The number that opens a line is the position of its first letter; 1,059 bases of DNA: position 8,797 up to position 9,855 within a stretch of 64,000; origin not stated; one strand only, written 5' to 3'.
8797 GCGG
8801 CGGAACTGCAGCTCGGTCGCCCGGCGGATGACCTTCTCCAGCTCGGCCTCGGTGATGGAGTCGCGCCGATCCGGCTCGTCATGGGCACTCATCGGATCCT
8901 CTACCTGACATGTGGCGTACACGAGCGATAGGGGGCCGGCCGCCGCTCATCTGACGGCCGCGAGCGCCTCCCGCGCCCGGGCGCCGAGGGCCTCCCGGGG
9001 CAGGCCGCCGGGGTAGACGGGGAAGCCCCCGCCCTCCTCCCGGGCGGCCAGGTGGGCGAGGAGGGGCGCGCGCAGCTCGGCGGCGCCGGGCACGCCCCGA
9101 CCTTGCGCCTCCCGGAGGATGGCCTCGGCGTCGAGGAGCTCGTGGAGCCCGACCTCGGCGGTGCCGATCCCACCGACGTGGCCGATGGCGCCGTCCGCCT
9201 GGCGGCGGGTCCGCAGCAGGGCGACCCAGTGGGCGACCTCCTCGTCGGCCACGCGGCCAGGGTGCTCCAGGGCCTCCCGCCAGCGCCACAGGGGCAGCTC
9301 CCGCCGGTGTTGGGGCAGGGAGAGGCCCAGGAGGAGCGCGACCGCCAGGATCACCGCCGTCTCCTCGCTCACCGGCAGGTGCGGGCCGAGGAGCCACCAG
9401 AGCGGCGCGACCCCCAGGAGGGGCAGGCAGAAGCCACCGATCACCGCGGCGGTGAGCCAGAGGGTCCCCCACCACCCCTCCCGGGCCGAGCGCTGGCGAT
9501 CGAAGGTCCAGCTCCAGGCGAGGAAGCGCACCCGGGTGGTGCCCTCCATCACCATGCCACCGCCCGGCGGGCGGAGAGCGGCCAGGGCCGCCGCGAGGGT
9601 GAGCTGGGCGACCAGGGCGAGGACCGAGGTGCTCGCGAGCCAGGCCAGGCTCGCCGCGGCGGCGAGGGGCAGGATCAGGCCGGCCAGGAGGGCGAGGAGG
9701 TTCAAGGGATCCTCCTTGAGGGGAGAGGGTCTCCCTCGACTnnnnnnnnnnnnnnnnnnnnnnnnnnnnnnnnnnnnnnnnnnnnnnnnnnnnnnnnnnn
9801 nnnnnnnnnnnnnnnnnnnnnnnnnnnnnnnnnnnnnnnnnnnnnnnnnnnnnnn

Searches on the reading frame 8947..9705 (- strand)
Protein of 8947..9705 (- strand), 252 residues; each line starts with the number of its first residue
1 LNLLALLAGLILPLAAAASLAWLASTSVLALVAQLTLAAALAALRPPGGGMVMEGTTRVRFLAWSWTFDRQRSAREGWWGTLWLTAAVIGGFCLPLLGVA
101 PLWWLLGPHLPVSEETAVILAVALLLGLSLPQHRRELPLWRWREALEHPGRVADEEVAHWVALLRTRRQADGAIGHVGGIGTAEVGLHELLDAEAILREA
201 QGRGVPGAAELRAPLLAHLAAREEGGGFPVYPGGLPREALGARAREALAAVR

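Call 3: search_protein_families(library=pfam, proteins=[window:8947-9705:-], max_evalue=0.01)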
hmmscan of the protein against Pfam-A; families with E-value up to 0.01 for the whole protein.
window:8947-9705:- (252 aa): 0 families

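Call 4: search_protein_families(library=ncbifam, proteins=[window:8947-9705:-], max_evalue=0.01)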
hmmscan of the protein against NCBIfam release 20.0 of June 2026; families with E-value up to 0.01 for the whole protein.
window:8947-9705:- (252 aa): 0 families

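Call 67: find_homologous_proteins(query=window:8947-9705:-, max_evalue=0.0001)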
Query window:8947-9705:- (252 aa): 9 proteins with E <= 0.0001 among 8000 candidates.
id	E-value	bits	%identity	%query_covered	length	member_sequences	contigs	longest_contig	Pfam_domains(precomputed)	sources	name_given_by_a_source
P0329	7.3e-154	529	100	100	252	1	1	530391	-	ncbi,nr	ncbi:MAG: hypothetical protein P1V51_00645 [Deltaproteobacteria bacterium]|nr:hypothetical protein [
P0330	1.6e-52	197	51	88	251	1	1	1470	-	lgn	-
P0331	3.3e-46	176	51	87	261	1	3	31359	-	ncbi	-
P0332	8.1e-43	165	46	96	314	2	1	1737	-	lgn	-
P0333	1.1e-41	161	46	96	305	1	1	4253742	-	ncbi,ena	-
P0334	1.1e-39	155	43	95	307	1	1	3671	-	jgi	jgi:hypothetical protein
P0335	1.4e-35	141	45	94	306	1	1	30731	-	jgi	jgi:hypothetical protein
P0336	2.3e-33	134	42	97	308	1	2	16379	-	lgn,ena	-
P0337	2.6e-30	124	48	79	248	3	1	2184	-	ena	-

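Call 68: find_encoding_contigs(protein=P0333, flank=7000, max_places=1)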
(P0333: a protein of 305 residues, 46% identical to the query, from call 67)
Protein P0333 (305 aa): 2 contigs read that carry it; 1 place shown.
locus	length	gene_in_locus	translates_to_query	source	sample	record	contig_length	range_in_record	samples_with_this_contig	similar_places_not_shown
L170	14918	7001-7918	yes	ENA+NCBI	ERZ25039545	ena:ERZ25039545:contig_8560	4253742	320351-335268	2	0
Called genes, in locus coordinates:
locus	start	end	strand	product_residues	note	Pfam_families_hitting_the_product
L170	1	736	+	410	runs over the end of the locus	PF26963:DUF8303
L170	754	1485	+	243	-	-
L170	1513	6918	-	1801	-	PF01835:MG2, PF07703:A2M_BRD, PF00207:A2M, PF07678:TED_complement, PF17973:bMG10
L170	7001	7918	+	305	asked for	-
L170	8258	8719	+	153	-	-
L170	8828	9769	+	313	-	PF01936:NYN, PF12872:OST-HTH (faint)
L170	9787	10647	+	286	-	PF00561:Abhydrolase_1, PF12146:Hydrolase_4, PF12697:Abhydrolase_6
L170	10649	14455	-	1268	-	PF13620:CarboxypepD_reg, PF13715:CarbopepD_reg_2 (weak), PF00561:Abhydrolase_1 (weak), PF07819:PGAP1, PF12697:Abhydrolase_6 (faint), PF16403:Bact_surface_Ig-like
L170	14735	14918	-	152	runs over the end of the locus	PF02233:PNTB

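Call 69: find_encoding_contigs(protein=P0331, flank=7000, max_places=1)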
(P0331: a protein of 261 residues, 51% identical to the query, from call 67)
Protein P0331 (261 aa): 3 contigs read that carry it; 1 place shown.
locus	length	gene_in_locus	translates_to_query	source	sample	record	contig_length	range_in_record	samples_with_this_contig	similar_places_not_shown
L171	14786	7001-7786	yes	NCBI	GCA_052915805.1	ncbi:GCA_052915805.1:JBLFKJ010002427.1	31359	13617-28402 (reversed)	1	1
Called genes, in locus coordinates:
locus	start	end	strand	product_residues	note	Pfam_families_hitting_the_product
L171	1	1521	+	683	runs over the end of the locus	-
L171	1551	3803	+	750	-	PF13428:TPR_14 (faint), PF07719:TPR_2 (faint), PF13176:TPR_7 (faint), PF14559:TPR_19 (faint), PF00069:Pkinase, PF07714:PK_Tyr_Ser-Thr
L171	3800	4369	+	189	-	PF13302:Acetyltransf_3, PF00583:Acetyltransf_1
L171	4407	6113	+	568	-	PF04389:Peptidase_M28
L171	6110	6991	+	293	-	PF05368:NmrA, PF13460:NAD_binding_10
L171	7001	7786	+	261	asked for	-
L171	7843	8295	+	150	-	PF05899:Cupin_3 (weak), PF07883:Cupin_2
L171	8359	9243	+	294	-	PF13899:Thioredoxin_7, PF00085:Thioredoxin, PF13098:Thioredoxin_2 (weak)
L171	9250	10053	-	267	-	-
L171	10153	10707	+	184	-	-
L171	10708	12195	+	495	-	PF01593:Amino_oxidase (weak), PF13450:NAD_binding_8, PF01593:Amino_oxidase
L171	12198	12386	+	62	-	-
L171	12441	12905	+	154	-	PF14539:DUF4442, PF13622:4HBT_3 (weak), PF03061:4HBT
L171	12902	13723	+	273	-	PF00561:Abhydrolase_1, PF07819:PGAP1 (faint), PF12146:Hydrolase_4, PF12697:Abhydrolase_6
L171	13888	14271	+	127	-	-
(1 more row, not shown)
